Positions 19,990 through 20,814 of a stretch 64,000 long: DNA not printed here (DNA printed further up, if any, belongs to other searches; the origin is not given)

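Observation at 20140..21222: Four-member family of unknown cytoplasmic proteins (YY-x-ELQR motif) wedged between core housekeeping genes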

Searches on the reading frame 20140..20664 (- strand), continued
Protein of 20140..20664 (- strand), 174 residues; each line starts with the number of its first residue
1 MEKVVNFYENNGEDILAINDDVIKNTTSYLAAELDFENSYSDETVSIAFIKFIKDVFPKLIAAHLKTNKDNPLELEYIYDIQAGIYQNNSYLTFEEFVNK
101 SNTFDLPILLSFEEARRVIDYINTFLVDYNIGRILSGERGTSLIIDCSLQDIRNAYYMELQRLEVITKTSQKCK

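Call 71: predict_structure(alignment_id=A4)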
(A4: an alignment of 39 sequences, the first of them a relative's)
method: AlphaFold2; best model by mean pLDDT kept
length: 309 residues; sequences in the alignment: 39
mean_pLDDT: 80.8   pTM: 0.64
mean pLDDT of the five models: 80.8, 80.0, 79.4, 78.3, 76.3
residues with pLDDT >= 90: 94; 70-90: 161; 50-70: 28; < 50: 26
segments of 3 or more residues with pLDDT < 50: 49-60, 230-233, 300-309
pLDDT, mean of each block of 10 residues (from residue 1): 77 82 93 91 66 43 74 93 93 95 95 86 87 90 83 79 77 82 90 90 86 85 63 68 81 81 82 90 90 68 39
secondary structure, 60 per line:
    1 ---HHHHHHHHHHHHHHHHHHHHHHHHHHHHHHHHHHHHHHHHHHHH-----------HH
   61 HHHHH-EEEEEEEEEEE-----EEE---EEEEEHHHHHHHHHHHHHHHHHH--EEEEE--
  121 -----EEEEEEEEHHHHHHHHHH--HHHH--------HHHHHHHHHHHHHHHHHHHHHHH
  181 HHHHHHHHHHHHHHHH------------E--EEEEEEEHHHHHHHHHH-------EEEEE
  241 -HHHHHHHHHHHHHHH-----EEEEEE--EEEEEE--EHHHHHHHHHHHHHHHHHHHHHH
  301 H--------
elements in order: H4-47 H59-65 E67-77 E83-85 E89-93 H94-111 E114-118 E126-133 H134-143 H146-149 H158-196 E212-218 H219-228 E236-240 H242-256 E262-267 E270-275 H279-301

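Call 74: fold_search(model_id=the predicted structure, library=pdb)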
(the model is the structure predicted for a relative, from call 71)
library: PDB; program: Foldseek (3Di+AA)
matches with E <= 10: 552; with E <= 0.001: 0
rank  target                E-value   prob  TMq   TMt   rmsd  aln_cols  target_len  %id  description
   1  6gqe                  3.6e-02  0.18  0.12  0.19  22.9       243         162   12  X-ray structure of KH1-2 domain of IMP3 (released 2019-04-24)
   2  5a0w_D                6.2e-02  0.12  0.11  0.16  21.8       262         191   13  THE CRYSTAL STRUCTURE OF I-DMOI E117A IN COMPLEX WITH ITS TARGET DNA AND IN THE PRESENCE OF 2MM MN (released 2016-05-11)
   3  8q3b_C                6.9e-02  0.30  0.19  0.17  14.0       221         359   12  The closed state of the ASFV apo-RNA polymerase (released 2024-02-14)
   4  5o6i_F                7.8e-02  0.12  0.12  0.17  21.4       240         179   14  Structures and dynamics of mesophilic variants from the homing endonuclease I-DmoI (released 2017-12-06)
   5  8ron_B                9.9e-02  0.08  0.10  0.08  20.3       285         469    9  Crystal structure of human FAD synthase, isoform 2 (released 2024-04-10)
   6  1b24                  1.0e-01  0.13  0.12  0.19  21.9       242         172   13  I-DMOI, INTRON-ENCODED ENDONUCLEASE (released 1999-03-24)
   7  2vs7_D                1.0e-01  0.12  0.12  0.17  21.7       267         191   12  The crystal structure of I-DmoI in complex with DNA and Ca (released 2008-11-11)
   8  2vs7_A                1.3e-01  0.13  0.12  0.19  21.6       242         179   13  The crystal structure of I-DmoI in complex with DNA and Ca (released 2008-11-11)
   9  2jzx_MODEL_1_A        1.4e-01  0.16  0.15  0.22  22.8       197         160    9  PCBP2 KH1-KH2 domains (released 2008-08-12)
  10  5o6g_D                1.5e-01  0.09  0.11  0.16  21.6       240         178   13  Structures and dynamics of mesophilic variants from the homing endonuclease I-DmoI (released 2017-12-06)
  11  1p4x                  1.6e-01  0.11  0.13  0.16  16.7       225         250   11  Crystal structure of SarS protein from Staphylococcus Aureus (released 2003-07-08)
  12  6qey                  1.9e-01  0.09  0.10  0.16  22.7       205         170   10  IMP1 KH1 and KH2 domains create a structural platform with unique RNA recognition and re-modelling properties (released 2019-03-27)
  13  2vs8_K                2.1e-01  0.13  0.12  0.18  21.8       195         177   14  The crystal structure of I-DmoI in complex with DNA and Mn (released 2008-11-11)
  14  4un7_G                2.3e-01  0.09  0.11  0.17  21.6       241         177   13  THE CRYSTAL STRUCTURE OF I-DMOI IN COMPLEX WITH ITS TARGET DNA BEFORE INCUBATION IN 5MM MN (STATE 1) (released 2014-12-03)
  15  2vs7_G                2.3e-01  0.08  0.12  0.18  21.4       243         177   13  The crystal structure of I-DmoI in complex with DNA and Ca (released 2008-11-11)
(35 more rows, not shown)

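Call 90: find_related_loci(query=A1, collection=viral_contigs, flank=5000)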
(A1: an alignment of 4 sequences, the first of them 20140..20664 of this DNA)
Query A1 (174 aa) in viral_contigs; peptide patterns used: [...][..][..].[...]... (x = any residue, [..] = any of these).
48 stretches matched a pattern, but none encodes a relative of the query by tblastn (E <= 1e-3).

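Call 91: search_dna_similar(query=P0006, collection=phages, mode=protein, max_evalue=0.001, max_rows=5)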
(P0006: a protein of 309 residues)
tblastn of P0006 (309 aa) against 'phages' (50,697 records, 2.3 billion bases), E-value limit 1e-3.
No match.

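Call 92: search_dna_similar(query=window:20140-20664:-, collection=plasmids, mode=protein, max_evalue=0.001, max_rows=5)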
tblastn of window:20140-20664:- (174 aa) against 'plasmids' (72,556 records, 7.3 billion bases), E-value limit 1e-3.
No match.
